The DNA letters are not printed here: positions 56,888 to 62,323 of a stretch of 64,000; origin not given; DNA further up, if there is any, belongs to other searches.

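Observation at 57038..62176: LamG-RHS/YD shell protein with an unrecognised C-terminal payload that ends in LysM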

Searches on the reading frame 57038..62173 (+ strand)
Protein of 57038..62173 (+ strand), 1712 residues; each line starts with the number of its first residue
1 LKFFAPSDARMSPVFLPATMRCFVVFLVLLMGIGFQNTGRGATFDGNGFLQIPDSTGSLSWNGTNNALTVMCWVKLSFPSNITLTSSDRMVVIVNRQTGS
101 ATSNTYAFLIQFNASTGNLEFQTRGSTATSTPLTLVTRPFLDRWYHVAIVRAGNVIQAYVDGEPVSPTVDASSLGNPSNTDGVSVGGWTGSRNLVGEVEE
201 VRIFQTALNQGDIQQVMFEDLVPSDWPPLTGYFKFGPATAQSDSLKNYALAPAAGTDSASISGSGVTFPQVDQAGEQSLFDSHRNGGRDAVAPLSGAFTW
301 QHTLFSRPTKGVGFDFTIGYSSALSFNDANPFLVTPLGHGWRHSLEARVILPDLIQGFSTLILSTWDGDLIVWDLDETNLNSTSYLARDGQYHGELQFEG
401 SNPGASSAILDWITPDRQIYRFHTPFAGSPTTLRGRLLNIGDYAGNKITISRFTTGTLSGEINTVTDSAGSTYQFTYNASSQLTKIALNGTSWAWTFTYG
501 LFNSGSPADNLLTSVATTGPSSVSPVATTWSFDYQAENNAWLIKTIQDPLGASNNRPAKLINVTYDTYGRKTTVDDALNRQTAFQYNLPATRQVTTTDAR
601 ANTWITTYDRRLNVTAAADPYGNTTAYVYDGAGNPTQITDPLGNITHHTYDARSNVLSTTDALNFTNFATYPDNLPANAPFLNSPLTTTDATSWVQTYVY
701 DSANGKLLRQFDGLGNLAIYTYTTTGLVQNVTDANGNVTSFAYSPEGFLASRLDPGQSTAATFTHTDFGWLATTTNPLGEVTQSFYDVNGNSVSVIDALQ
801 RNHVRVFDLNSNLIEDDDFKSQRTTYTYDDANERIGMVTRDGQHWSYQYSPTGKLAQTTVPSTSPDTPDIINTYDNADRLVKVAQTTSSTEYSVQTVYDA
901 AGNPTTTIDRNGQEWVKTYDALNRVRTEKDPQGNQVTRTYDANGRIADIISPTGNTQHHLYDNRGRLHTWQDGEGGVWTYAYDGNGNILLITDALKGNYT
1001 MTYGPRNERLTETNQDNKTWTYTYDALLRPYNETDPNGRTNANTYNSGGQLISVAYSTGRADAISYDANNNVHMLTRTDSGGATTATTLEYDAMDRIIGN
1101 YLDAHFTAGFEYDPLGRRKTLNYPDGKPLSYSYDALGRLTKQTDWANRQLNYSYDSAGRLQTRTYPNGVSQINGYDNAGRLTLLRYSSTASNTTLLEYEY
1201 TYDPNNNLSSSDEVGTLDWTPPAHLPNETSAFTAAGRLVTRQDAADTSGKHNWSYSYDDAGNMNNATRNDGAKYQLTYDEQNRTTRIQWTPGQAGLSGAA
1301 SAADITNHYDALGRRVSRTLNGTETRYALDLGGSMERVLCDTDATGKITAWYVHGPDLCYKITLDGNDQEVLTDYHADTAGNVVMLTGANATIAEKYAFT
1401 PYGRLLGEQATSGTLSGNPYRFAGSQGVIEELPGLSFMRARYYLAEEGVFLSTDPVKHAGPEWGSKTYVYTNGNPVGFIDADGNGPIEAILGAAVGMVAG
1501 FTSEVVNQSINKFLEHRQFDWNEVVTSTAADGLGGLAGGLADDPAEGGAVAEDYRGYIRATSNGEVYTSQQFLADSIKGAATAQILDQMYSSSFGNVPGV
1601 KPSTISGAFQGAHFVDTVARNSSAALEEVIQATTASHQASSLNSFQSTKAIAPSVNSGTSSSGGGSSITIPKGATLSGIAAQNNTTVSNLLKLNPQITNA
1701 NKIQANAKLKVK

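Call 3: search_protein_families(library=pfam, proteins=[window:57038-62173:+], max_evalue=1)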
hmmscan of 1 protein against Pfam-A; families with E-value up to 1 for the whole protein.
window:57038-62173:+ (1712 aa): 4 families
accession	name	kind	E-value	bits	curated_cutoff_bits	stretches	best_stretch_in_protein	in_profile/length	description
PF05593.20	RHS_repeat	-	9e-65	214.4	22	15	629-663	1-35/38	RHS Repeat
PF13385.13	Laminin_G_3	-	4.3e-17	63.1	27.6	1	46-214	3-151/151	Concanavalin A-like lectin/glucanases superfamily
PF01476.26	LysM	-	2e-06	28.1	20.9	1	1669-1712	2-43/43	LysM domain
PF20148.4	DUF6531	-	0.0016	19.2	24.1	1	289-350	2-55/74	Domain of unknown function (DUF6531)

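Call 4: search_protein_families(library=ncbifam, proteins=[window:57038-62173:+], max_evalue=1)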
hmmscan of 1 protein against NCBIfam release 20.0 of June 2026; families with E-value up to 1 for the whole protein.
window:57038-62173:+ (1712 aa): 5 families
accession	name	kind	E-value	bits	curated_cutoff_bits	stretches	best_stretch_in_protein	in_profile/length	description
TIGR01643.1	YD_repeat_2x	repeat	7.9e-44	146.5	15.8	12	608-647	1-40/42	YD repeat-containing protein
NF041261.1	RHS_core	equivalog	1.1e-40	139.4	2000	6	873-1210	432-760/1261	RHS element core protein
TIGR03696.1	Rhs_assc_core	domain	6.4e-12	45.8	32.5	1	1400-1483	2-75/76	RHS repeat-associated core domain-containing protein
NF042931.1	SAG1386_EF1546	equivalog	0.00015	21.8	80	1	1628-1706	71-150/158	SAG1386/EF1546 family surface-associated protein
TIGR02899.1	spore_safA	subfamily_domain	0.0021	18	67.85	1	1672-1711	3-42/44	SafA/ExsA family spore coat assembly protein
